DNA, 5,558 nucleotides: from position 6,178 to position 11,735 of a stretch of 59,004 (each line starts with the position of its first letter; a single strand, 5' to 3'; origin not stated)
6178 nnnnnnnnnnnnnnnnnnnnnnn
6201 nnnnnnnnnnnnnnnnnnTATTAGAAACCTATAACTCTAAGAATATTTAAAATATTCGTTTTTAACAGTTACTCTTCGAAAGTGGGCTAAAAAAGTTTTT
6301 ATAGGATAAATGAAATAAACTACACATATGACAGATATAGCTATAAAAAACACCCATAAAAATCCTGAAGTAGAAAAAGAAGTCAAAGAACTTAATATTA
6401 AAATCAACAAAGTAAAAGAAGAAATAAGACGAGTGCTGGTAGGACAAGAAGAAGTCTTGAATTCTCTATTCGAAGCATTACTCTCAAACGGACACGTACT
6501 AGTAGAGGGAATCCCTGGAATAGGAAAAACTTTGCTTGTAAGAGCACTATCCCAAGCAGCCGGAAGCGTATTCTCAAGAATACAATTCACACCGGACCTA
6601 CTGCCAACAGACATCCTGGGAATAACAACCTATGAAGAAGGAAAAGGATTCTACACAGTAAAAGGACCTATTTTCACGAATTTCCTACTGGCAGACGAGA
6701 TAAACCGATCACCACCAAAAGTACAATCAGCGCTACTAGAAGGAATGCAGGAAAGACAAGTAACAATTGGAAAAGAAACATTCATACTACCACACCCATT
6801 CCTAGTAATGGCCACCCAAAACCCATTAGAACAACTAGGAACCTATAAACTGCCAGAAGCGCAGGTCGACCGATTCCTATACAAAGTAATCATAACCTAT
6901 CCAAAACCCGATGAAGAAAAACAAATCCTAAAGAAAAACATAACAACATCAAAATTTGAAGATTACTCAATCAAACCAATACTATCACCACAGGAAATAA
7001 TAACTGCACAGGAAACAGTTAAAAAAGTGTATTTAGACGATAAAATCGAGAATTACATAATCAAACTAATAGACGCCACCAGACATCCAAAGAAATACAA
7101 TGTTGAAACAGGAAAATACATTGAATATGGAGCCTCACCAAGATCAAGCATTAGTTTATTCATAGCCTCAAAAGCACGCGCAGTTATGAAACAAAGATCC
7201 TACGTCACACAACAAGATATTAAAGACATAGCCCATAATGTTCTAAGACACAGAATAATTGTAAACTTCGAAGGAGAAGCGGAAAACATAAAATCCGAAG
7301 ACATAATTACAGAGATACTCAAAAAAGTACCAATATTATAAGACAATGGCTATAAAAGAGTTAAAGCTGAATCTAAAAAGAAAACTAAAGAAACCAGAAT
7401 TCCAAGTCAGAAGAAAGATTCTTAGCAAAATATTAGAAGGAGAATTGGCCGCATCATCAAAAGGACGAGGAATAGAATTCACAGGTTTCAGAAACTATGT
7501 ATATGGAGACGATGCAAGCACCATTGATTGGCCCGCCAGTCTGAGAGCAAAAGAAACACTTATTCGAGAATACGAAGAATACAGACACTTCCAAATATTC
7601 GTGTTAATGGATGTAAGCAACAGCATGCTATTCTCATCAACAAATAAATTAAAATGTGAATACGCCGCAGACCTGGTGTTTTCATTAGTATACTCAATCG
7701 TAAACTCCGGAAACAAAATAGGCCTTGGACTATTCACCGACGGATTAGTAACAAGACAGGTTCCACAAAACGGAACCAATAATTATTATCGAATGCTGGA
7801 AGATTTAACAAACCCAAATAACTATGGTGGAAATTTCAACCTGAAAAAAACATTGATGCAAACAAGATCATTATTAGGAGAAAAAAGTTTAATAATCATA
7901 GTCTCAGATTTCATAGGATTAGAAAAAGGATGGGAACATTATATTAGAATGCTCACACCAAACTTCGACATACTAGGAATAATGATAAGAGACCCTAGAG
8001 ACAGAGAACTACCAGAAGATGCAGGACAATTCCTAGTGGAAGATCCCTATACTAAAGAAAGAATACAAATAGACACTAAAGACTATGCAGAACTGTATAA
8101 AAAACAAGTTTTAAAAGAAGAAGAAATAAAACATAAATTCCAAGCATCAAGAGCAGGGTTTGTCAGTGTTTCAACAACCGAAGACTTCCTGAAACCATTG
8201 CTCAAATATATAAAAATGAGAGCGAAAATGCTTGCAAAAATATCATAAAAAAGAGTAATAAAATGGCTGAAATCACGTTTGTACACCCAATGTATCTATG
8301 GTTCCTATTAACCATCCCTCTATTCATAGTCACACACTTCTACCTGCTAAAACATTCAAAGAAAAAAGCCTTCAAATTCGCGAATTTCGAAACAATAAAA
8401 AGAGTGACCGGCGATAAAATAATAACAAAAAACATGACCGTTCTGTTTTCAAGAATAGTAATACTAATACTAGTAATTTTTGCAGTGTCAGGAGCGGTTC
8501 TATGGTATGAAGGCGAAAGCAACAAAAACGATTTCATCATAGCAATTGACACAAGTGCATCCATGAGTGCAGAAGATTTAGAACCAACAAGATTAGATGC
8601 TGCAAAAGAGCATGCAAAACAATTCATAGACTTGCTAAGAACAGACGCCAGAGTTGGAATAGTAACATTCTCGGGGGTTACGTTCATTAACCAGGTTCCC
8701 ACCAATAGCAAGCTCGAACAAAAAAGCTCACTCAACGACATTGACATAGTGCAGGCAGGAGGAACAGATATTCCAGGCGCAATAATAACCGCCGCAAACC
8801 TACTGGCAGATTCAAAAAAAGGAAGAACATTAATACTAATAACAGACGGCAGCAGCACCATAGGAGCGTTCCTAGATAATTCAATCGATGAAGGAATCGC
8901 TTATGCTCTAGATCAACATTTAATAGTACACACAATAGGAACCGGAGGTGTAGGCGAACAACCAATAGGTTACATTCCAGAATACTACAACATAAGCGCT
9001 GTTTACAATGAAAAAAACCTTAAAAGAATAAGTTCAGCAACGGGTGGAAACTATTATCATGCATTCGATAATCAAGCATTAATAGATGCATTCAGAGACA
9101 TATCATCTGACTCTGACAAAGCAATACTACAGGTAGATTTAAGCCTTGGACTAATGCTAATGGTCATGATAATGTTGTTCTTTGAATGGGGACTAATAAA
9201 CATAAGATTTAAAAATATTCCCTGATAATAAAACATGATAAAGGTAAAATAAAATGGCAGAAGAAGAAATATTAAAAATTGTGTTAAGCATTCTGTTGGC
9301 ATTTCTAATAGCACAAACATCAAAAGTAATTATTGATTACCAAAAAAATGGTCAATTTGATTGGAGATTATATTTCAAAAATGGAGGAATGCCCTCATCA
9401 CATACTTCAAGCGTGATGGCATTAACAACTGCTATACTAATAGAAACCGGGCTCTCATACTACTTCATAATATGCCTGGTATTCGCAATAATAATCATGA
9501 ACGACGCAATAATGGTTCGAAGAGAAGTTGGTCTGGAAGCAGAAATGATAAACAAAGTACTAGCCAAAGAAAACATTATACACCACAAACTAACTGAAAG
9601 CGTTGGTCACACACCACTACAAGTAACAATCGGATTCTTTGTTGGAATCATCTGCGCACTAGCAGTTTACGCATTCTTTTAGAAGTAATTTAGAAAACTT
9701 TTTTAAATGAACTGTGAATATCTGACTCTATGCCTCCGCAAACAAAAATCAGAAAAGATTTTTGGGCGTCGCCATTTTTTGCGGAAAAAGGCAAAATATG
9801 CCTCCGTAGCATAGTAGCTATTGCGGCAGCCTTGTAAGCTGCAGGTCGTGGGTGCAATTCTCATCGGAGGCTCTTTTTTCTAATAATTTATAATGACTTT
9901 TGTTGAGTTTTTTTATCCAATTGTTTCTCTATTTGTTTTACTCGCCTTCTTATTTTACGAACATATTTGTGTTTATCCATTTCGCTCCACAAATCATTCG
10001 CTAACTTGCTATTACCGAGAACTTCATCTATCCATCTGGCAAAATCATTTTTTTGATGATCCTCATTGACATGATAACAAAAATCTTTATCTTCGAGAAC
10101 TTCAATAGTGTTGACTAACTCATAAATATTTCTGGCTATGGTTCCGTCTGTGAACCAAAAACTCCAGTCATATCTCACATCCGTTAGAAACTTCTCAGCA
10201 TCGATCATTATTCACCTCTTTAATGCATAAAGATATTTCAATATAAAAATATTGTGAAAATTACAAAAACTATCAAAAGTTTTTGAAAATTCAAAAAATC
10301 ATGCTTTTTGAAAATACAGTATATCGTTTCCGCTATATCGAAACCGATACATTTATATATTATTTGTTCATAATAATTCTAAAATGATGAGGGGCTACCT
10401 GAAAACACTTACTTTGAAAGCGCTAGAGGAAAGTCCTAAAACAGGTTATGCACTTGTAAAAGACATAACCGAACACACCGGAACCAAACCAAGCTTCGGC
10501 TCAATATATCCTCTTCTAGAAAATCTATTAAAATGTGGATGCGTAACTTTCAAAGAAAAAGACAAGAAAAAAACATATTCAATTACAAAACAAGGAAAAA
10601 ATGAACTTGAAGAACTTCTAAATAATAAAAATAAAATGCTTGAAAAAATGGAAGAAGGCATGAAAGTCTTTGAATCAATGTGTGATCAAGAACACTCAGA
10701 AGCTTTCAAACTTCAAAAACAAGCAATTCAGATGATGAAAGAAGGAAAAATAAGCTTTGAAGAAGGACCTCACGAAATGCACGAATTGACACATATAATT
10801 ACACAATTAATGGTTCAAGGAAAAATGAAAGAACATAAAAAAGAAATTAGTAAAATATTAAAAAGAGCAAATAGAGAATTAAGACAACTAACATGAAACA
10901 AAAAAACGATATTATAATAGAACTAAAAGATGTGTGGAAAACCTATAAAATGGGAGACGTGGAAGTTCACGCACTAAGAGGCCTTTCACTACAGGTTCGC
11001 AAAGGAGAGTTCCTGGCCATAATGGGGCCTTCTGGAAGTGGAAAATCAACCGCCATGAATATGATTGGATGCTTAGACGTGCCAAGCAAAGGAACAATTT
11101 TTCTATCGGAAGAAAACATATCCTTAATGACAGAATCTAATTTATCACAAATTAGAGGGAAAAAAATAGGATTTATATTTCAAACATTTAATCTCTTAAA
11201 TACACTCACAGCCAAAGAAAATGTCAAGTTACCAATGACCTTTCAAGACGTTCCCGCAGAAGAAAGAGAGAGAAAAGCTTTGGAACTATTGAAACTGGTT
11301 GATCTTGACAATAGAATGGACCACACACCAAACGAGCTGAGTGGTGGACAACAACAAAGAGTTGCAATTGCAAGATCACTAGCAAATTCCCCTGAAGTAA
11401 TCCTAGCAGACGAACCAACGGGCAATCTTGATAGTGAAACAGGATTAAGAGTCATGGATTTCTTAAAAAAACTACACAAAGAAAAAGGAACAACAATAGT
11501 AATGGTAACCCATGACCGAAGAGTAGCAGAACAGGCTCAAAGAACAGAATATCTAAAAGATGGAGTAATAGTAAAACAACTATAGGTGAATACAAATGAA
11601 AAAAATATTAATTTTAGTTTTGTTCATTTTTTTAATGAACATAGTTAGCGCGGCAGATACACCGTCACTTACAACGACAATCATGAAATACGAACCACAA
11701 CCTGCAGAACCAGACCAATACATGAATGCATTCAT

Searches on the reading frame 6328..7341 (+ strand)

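Call 68: search_protein_families(library=pfam, proteins=[window:6328-7341:+], max_evalue=0.001)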
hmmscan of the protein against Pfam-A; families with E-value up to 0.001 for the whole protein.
window:6328-7341:+ (337 aa): 7 families
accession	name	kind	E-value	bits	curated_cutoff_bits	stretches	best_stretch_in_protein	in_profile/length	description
PF07726.17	AAA_3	-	1.1e-57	194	27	1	56-184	1-130/131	ATPase family associated with various cellular activities (AAA)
PF17863.7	AAA_lid_2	-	4.2e-18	65.3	22.7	1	263-330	7-74/74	AAA lid domain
PF07728.20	AAA_5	-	1.3e-12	48.3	22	1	56-183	1-139/139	AAA domain (dynein-related subfamily)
PF20030.5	bpMoxR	-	5e-12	45.8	27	1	25-213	2-190/205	MoxR domain in the MoxR-vWA-beta-propeller ternary systems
PF00158.32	Sigma54_activat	-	5.5e-06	26.6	20.2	1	42-169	10-147/168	Sigma-54 interaction domain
PF13191.12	AAA_16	-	6.3e-05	24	32.6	1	37-86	2-59/167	AAA ATPase domain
PF00004.35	AAA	-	0.00024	22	21.2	1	57-165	1-110/131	ATPase family associated with various cellular activities (AAA)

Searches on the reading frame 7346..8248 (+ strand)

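Call 68: search_protein_families(library=pfam, proteins=[window:7346-8248:+], max_evalue=0.001)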
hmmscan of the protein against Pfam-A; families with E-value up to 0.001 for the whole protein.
window:7346-8248:+ (300 aa): 2 families
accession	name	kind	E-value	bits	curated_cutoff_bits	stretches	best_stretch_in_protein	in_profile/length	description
PF01882.25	DUF58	-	7e-41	140.2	23.4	1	49-253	3-208/216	Protein of unknown function DUF58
PF13519.12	VWA_2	-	7e-07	30.3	27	1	85-189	2-106/107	von Willebrand factor type A domain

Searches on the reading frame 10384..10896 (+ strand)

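Call 68: search_protein_families(library=pfam, proteins=[window:10384-10896:+], max_evalue=0.001)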
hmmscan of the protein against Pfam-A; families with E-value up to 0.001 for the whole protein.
window:10384-10896:+ (170 aa): 1 family
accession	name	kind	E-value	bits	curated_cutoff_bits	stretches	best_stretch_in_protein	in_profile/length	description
PF03551.20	PadR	-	1e-14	54.7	27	1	11-77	2-75/75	Transcriptional regulator PadR-like family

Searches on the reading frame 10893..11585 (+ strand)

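Call 68: search_protein_families(library=pfam, proteins=[window:10893-11585:+], max_evalue=0.001)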
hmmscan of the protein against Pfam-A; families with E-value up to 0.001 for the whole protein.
window:10893-11585:+ (230 aa): 4 families
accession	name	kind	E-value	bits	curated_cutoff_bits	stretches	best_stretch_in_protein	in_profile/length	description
PF00005.33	ABC_tran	-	6.5e-34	117.9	25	1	28-176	1-136/137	ABC transporter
PF02463.25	SMC_N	-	5.1e-06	26.5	40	1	39-218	25-208/220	RecF/RecN/SMC N terminal domain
PF13304.12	AAA_21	-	0.00071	20.2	27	0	146-208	235-299/304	AAA domain, putative AbiEii toxin, Type IV TA system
PF13401.12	AAA_22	-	0.00073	20.3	27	0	38-205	5-121/130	AAA domain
